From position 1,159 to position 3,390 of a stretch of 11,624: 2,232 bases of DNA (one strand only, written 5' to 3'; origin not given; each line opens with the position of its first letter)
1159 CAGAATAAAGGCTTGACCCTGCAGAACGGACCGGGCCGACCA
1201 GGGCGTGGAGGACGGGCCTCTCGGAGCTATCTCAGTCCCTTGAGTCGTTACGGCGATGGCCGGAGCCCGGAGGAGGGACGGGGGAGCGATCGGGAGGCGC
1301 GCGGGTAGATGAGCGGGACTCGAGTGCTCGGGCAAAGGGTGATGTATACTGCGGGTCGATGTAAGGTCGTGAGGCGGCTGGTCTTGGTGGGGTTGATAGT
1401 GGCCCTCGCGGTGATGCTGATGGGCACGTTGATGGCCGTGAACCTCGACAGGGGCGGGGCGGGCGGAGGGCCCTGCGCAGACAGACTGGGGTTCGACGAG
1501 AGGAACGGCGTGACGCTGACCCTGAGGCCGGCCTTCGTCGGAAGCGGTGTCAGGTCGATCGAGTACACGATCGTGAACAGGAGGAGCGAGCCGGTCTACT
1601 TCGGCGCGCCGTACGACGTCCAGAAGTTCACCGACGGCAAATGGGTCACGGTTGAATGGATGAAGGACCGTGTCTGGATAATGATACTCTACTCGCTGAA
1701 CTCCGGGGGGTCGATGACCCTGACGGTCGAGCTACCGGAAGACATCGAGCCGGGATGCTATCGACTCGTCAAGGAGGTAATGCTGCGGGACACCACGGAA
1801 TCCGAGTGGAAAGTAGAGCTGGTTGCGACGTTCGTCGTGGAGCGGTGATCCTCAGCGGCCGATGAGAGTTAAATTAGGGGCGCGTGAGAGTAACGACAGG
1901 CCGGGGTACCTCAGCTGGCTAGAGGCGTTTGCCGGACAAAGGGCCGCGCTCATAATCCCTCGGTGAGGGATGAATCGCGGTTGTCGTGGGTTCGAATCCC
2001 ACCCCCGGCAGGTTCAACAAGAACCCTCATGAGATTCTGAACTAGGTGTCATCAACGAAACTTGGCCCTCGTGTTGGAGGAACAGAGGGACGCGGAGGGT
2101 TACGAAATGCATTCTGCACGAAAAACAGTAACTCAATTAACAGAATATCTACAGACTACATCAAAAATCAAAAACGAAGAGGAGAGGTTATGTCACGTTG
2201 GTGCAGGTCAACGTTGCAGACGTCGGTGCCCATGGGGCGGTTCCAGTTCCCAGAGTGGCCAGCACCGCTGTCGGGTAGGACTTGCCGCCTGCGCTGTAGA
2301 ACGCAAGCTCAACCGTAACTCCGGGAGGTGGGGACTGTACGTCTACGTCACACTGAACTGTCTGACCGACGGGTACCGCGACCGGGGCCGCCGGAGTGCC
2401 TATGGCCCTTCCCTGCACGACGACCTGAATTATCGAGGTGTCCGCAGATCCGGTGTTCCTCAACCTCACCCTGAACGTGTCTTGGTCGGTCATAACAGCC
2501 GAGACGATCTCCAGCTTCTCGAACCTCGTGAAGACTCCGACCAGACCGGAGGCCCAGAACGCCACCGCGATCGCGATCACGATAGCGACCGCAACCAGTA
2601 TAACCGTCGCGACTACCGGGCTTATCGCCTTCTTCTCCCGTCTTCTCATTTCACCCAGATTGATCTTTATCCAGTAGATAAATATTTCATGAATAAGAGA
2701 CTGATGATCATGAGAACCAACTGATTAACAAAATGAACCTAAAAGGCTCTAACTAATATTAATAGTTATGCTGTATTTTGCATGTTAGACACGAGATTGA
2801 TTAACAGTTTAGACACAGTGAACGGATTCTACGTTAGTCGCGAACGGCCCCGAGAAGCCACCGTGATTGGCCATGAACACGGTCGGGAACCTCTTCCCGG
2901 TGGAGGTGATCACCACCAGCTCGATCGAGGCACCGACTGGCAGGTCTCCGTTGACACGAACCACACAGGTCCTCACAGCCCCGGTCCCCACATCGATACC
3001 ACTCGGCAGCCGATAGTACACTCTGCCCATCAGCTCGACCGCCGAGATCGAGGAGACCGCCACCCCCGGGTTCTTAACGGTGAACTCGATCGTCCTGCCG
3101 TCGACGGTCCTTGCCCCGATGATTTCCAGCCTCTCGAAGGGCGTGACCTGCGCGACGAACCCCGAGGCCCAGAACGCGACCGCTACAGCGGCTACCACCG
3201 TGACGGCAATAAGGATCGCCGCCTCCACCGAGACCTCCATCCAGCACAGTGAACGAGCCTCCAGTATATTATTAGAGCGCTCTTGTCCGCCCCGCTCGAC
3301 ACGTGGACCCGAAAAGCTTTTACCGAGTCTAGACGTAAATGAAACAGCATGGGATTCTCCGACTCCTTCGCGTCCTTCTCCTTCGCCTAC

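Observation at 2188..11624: Atypically organised archaeal type IV pilus-like locus: platform protein, four pilin-like proteins and two Zn-ribbon paralogs, with no ATPase or peptidase in 9.4 kb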

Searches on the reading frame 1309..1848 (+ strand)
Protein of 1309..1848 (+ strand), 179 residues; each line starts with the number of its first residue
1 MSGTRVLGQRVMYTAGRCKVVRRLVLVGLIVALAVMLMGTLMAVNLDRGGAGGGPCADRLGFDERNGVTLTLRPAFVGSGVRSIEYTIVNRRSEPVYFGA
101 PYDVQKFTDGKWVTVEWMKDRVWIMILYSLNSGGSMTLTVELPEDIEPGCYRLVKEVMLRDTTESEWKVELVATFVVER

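Call 4: search_protein_families(library=pfam, proteins=[window:1309-1848:+], max_evalue=1)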
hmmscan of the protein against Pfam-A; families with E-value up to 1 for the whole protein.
window:1309-1848:+ (179 aa): 1 family
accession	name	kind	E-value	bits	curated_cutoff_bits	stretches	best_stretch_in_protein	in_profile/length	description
PF20251.4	Big_14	-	5.3e-18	65.3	27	1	66-163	3-99/104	Bacterial Ig-like domain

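Call 7: search_protein_families(library=ncbifam, proteins=[window:1309-1848:+], max_evalue=0.1)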
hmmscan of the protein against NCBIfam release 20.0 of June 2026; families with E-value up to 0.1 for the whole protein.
window:1309-1848:+ (179 aa): 0 families

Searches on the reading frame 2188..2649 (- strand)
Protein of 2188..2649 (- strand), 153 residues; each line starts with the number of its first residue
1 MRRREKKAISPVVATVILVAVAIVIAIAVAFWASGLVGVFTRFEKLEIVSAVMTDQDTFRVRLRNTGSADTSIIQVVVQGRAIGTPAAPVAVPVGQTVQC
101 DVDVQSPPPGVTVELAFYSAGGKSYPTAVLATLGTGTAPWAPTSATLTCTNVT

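Call 4: search_protein_families(library=pfam, proteins=[window:2188-2649:-], max_evalue=1)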
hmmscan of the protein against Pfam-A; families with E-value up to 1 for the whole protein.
window:2188-2649:- (153 aa): 2 families
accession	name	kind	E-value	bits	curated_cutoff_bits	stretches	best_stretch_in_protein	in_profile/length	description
PF07790.16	Pilin_N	-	0.0022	19.2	25.2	1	7-78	1-73/78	Archaeal Type IV pilin, N-terminal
PF23926.2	LtfC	-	0.033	15.2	27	0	102-145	24-65/100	LtfC-like, beta-sandwich domain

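Call 7: search_protein_families(library=ncbifam, proteins=[window:2188-2649:-], max_evalue=0.1)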
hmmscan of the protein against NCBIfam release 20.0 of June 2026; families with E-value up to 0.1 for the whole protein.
window:2188-2649:- (153 aa): 6 families
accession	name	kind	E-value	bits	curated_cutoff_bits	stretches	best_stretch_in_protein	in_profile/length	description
NF046073.1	UpsA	equivalog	5e-09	36.4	130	1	6-112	1-107/136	pilin subunit UpsA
TIGR02537.2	arch_flag_Nterm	domain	5.1e-08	32.3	20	1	6-36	2-32/33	archaellin/type IV pilin N-terminal domain-containing protein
NF002181.0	PRK01024.1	equivalog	0.012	14.3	792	1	15-99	54-136/503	Na(+)-transporting NADH-quinone reductase subunit B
NF001101.0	PRK00134.1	equivalog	0.021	15.1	95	1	8-57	31-81/104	fluoride efflux transporter family protein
NF053671.1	bindosome_BasC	exception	0.062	13.2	260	1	1-54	1-59/140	bindosome assembly system protein BasC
NF052375.1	antisigma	equivalog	0.067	13.2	100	1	15-99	85-167/217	anti-sigma factor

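Call 96: search_solved_structures(query=window:2188-2649:-, max_evalue=1)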
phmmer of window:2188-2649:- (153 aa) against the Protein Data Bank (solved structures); distinct sequences matched with E-value up to 1: 8.
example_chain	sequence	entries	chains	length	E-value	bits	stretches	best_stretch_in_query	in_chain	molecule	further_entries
8tib_A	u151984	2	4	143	1.7e-07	34.5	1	2-98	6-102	DUF973 family protein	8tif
8fjs_A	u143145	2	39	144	2.2e-05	27.7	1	2-94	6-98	Pilin_N domain-containing protein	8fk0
6nav_A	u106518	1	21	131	0.00014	25.1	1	11-98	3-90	M9UD72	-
8fk7_A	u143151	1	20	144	0.00092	22.4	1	6-77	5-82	Flagellin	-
6w8x_A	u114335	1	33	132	0.0041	20.3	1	11-94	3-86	pilin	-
8q30_A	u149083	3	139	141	0.017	18.3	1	12-127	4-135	DUF4352 domain-containing protein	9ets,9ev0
8gi2_A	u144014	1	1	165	0.081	16.1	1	5-70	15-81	Natrinema pilin, PilA2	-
9myg_A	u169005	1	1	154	0.09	16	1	6-75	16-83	Archaeal Type IV pilin N-terminal domain-containing protein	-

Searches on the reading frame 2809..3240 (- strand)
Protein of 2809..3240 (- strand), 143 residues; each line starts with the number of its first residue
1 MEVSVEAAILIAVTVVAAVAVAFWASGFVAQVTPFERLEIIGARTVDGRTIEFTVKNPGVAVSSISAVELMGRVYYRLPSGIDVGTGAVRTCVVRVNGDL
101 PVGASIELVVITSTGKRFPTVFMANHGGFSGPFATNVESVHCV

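Call 4: search_protein_families(library=pfam, proteins=[window:2809-3240:-], max_evalue=1)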
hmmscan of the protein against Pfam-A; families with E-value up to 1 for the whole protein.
window:2809-3240:- (143 aa): 0 families

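Call 7: search_protein_families(library=ncbifam, proteins=[window:2809-3240:-], max_evalue=0.1)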
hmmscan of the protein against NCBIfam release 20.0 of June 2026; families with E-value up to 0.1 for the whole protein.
window:2809-3240:- (143 aa): 2 families
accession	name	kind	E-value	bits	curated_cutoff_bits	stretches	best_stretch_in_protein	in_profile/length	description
TIGR02261.1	benz_CoA_red_D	equivalog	0.0028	16.9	312.85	1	79-99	3-23/262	benzoyl-CoA reductase subunit D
TIGR01315.1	5C_CHO_kinase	subfamily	0.0071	15.1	408.7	1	81-108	4-31/541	FGGY family pentulose kinase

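Call 98: search_solved_structures(query=window:2809-3240:-, max_evalue=1)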
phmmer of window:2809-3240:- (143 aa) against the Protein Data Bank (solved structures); distinct sequences matched with E-value up to 1: 2.
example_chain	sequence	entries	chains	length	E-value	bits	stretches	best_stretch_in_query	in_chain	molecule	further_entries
8fk7_A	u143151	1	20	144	0.0016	21.6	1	3-123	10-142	Flagellin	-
8q30_A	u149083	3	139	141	0.15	15.3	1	5-89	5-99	DUF4352 domain-containing protein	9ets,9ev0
